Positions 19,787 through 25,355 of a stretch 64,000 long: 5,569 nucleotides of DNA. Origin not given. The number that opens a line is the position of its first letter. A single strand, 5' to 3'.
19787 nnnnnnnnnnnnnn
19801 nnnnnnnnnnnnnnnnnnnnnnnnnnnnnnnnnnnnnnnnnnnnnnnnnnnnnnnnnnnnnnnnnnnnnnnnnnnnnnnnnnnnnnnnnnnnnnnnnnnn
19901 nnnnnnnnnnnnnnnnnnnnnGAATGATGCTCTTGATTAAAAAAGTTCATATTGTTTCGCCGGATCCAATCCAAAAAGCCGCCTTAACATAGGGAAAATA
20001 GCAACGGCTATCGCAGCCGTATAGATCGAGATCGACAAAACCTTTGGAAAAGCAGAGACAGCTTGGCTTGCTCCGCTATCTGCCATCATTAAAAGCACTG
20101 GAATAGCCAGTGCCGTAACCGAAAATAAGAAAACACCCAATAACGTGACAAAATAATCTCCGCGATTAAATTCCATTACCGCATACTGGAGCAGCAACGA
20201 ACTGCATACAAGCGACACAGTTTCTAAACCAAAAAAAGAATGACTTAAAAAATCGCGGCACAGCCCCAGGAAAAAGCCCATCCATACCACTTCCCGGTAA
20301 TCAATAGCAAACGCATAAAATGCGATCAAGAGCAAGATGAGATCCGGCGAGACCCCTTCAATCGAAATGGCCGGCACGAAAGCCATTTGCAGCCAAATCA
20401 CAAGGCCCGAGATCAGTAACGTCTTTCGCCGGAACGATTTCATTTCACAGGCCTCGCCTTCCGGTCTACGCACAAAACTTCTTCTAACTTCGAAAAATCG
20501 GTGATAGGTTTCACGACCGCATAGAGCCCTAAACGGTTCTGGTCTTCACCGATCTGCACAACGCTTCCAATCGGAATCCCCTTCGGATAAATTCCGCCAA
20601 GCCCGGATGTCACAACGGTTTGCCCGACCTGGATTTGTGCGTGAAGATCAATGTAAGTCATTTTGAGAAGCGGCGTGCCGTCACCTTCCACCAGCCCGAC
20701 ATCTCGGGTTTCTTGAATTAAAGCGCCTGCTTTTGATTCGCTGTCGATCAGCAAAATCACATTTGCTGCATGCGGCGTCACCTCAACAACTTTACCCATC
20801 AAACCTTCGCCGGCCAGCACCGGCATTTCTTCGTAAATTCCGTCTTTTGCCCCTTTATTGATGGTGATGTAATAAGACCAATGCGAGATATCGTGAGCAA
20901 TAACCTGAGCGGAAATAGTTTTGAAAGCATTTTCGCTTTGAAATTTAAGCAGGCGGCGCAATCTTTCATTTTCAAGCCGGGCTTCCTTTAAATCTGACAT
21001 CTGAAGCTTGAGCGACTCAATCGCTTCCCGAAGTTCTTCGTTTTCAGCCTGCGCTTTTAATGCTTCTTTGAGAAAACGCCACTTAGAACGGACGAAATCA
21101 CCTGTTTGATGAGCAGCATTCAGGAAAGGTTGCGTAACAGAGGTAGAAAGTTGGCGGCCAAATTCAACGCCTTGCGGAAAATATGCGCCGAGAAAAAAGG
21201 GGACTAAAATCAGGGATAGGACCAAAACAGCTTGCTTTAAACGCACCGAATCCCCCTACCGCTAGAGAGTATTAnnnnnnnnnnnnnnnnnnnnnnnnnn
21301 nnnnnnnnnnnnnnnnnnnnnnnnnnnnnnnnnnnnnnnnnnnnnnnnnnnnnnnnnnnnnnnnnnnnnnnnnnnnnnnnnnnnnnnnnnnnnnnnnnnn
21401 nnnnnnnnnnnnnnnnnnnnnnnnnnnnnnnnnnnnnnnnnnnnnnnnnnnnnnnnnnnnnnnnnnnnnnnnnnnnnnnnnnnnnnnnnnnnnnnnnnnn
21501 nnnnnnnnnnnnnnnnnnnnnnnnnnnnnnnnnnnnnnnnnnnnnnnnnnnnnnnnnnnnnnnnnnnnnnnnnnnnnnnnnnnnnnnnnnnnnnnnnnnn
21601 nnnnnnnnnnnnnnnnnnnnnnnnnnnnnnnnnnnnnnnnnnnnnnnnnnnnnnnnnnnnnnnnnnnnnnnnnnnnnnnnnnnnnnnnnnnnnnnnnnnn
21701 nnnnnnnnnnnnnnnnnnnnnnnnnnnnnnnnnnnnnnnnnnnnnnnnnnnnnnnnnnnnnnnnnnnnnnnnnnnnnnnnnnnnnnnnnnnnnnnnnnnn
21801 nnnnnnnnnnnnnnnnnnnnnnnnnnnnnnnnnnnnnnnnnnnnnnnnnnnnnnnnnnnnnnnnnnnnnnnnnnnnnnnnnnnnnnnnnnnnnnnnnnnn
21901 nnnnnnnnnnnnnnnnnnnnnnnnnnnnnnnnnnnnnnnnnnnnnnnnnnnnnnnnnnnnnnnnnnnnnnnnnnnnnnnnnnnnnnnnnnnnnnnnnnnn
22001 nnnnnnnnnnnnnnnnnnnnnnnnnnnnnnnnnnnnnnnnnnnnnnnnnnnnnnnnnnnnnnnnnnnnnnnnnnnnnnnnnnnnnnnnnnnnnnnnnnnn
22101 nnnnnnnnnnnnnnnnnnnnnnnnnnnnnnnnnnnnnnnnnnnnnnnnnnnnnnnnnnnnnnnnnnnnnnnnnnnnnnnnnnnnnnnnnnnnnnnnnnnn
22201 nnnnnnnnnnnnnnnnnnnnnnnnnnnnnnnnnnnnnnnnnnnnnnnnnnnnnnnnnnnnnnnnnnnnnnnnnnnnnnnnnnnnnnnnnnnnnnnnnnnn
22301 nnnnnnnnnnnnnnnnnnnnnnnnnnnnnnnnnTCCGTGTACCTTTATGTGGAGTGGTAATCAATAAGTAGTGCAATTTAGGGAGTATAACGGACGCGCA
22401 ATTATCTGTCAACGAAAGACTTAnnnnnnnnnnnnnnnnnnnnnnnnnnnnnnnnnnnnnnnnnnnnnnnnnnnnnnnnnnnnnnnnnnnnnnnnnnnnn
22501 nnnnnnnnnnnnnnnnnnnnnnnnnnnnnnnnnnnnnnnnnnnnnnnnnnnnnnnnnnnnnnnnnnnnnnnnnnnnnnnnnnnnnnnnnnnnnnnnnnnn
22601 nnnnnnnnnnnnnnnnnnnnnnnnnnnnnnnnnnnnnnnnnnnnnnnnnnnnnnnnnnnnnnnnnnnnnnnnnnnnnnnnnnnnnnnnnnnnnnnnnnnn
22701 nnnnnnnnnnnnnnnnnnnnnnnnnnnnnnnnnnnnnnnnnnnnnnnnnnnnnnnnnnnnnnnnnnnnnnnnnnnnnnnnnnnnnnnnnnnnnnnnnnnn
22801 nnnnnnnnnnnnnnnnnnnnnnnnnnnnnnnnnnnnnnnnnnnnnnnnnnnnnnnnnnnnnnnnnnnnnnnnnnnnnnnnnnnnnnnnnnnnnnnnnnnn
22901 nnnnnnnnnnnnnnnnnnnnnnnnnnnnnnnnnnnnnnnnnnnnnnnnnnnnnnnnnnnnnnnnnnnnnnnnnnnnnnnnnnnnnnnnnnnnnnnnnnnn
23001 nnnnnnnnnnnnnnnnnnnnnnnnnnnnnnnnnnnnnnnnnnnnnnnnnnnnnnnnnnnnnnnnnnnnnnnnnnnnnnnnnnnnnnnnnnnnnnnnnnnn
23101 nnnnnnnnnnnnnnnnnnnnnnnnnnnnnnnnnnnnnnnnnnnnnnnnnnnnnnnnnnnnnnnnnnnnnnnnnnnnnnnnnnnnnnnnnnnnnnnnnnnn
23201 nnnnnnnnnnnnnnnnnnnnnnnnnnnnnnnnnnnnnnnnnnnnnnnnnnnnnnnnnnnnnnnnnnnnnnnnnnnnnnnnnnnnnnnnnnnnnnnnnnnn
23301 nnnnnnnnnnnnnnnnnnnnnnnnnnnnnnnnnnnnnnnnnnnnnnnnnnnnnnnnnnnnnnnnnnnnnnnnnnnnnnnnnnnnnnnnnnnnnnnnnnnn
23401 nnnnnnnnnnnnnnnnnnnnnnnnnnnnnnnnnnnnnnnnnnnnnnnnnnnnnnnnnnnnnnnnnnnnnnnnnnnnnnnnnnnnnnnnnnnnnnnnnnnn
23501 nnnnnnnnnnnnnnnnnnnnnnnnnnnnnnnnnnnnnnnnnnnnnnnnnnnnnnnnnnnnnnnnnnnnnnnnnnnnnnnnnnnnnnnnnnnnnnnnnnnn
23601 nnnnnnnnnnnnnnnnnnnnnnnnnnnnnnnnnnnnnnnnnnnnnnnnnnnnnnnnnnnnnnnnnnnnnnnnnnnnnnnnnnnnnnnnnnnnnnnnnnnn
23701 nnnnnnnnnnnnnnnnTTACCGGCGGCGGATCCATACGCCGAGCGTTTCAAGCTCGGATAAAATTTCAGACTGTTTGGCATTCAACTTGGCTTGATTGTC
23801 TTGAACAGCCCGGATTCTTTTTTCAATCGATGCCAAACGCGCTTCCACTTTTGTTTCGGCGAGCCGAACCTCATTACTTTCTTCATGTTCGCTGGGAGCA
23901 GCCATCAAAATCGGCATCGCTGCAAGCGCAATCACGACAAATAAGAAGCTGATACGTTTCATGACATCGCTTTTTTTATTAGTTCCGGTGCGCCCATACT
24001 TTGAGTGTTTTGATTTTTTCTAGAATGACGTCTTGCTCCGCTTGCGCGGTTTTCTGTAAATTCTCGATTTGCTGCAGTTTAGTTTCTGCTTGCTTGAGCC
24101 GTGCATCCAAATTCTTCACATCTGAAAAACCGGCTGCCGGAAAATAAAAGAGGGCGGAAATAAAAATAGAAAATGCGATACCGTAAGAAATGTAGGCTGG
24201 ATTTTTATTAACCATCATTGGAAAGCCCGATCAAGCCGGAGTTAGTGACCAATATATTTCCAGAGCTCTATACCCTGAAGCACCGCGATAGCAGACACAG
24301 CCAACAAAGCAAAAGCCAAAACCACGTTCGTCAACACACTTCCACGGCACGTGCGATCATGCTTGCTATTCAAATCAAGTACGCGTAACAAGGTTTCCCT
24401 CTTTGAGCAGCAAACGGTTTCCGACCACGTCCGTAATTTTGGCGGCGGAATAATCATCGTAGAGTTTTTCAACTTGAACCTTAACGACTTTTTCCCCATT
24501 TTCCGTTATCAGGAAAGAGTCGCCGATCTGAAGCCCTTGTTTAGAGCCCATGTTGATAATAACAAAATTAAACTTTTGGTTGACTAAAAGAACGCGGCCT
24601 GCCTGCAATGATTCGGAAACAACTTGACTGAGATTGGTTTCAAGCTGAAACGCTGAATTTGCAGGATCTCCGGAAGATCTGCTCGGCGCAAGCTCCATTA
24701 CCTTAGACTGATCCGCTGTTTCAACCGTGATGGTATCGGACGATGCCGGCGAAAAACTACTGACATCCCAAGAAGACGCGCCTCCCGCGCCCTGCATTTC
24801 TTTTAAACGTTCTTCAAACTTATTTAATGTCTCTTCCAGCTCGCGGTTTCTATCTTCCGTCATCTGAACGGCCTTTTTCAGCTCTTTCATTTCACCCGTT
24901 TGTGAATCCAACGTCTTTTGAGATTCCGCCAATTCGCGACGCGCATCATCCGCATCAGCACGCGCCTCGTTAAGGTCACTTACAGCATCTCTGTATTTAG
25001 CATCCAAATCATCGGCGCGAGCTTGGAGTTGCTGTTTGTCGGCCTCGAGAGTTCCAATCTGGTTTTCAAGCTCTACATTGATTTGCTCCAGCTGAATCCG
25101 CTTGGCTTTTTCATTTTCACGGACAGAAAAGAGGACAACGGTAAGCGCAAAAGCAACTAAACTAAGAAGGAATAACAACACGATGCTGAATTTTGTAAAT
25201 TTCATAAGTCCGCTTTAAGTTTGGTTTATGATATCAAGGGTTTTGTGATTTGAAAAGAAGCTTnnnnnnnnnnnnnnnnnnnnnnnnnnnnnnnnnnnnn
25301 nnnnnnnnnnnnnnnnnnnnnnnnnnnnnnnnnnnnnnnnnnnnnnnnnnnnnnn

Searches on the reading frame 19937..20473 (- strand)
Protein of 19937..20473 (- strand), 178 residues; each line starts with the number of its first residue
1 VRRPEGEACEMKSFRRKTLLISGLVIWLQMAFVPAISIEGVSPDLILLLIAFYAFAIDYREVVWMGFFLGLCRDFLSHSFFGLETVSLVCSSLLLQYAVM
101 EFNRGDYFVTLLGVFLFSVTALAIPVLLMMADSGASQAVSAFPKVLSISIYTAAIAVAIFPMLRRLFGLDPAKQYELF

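Call 6: search_protein_families(library=pfam, proteins=[window:19937-20473:-], max_evalue=0.01)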
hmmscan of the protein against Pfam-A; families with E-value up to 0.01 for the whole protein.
window:19937-20473:- (178 aa): 1 family
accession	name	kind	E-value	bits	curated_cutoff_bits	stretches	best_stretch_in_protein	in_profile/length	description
PF04093.17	MreD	-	6.4e-09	36.5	24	1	22-167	14-155/158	rod shape-determining protein MreD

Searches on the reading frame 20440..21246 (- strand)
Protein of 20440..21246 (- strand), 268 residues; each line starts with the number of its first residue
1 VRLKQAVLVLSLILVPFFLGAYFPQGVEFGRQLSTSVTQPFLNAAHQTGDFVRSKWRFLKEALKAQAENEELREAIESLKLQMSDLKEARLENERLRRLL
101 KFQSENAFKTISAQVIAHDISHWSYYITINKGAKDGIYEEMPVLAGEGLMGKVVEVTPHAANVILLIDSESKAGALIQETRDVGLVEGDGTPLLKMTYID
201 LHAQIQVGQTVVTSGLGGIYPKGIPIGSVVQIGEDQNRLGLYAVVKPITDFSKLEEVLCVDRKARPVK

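Call 11: search_protein_families(library=ncbifam, proteins=[window:20440-21246:-], max_evalue=0.001)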
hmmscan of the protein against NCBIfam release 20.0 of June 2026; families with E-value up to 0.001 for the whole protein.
window:20440-21246:- (268 aa): 16 families
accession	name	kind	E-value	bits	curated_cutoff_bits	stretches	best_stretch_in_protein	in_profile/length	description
TIGR00219.1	mreC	equivalog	4.6e-43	147.4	92.75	1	58-263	64-274/283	rod shape-determining protein MreC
NF010532.0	PRK13922.9-3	equivalog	5.8e-43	147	243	1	41-265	39-265/280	rod shape-determining protein MreC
NF010519.0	PRK13922.13-4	equivalog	2.1e-42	145.7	505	1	21-263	29-274/406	rod shape-determining protein MreC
NF010520.0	PRK13922.13-5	equivalog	9.5e-40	136.5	343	1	6-259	8-259/263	rod shape-determining protein MreC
NF010527.0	PRK13922.6-2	equivalog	8.3e-39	133.3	289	1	51-258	35-242/249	rod shape-determining protein MreC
NF010510.0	PRK13922.11-5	equivalog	8.1e-35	120.4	415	1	30-258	37-268/334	rod shape-determining protein MreC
NF010533.0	PRK13922.9-5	equivalog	1.3e-34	119.8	384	1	31-245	51-265/345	rod shape-determining protein MreC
NF010512.0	PRK13922.12-1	equivalog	3.5e-33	115.1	336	1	18-261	29-266/287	rod shape-determining protein MreC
NF010513.0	PRK13922.12-3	equivalog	1.7e-31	109.7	380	1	18-237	38-258/305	rod shape-determining protein MreC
NF010524.0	PRK13922.14-4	equivalog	6e-27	94.4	332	1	36-261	44-269/270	rod shape-determining protein MreC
NF010518.0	PRK13922.13-3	equivalog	7.8e-26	90.9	385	1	6-229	19-261/295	rod shape-determining protein MreC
NF010514.0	PRK13922.12-4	equivalog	3e-25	89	337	1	1-233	24-252/276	rod shape-determining protein MreC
NF010508.0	PRK13922.11-1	equivalog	1.1e-20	73.7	648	2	47-186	53-201/369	rod shape-determining protein MreC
NF010536.0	PRK13923.2-1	equivalog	6.8e-15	55.4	271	1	79-263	3-190/210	putative spore coat protein regulator protein YlbO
NF010507.0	PRK13922.10-6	equivalog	1e-12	48.3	219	1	51-262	35-250/252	rod shape-determining protein MreC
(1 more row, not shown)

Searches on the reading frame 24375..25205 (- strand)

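Call 11: search_protein_families(library=ncbifam, proteins=[window:24375-25205:-], max_evalue=0.001)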
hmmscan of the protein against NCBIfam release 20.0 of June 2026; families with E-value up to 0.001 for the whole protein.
window:24375-25205:- (276 aa): 9 families
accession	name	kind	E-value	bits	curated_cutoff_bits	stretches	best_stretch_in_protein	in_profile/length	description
TIGR02168.1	SMC_prok_B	equivalog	2.3e-07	29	567.35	1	29-139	325-435/1181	chromosome segregation protein SMC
TIGR02169.1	SMC_prok_A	equivalog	5e-07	27.8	729.4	1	33-139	329-435/1165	chromosome segregation protein SMC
TIGR02231.1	TIGR02231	subfamily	1.7e-06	27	112.6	1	31-141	62-174/524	mucoidy inhibitor MuiA family protein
NF045487.1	ASRP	equivalog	1.2e-05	24.1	300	1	31-137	146-254/593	archaea-specific SMC-related protein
NF038350.1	taxis_HmpF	equivalog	0.00012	20.6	200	1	31-139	442-550/553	pilus motility taxis protein HmpF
NF038305.1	HpsJ_fam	subfamily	0.00041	20.3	60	1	6-133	78-195/234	HpsJ family protein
NF002572.0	PRK02224.1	equivalog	0.00052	18.4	1087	1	34-138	286-390/888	DNA double-strand break repair ATPase Rad50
NF053712.1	repair_DEAH_YoaA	equivalog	0.00091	18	680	1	36-221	243-413/630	DNA repair helicase YoaA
NF003034.1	PRK03918.1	equivalog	0.00097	17.2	700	0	43-137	188-285/878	DNA double-strand break repair ATPase Rad50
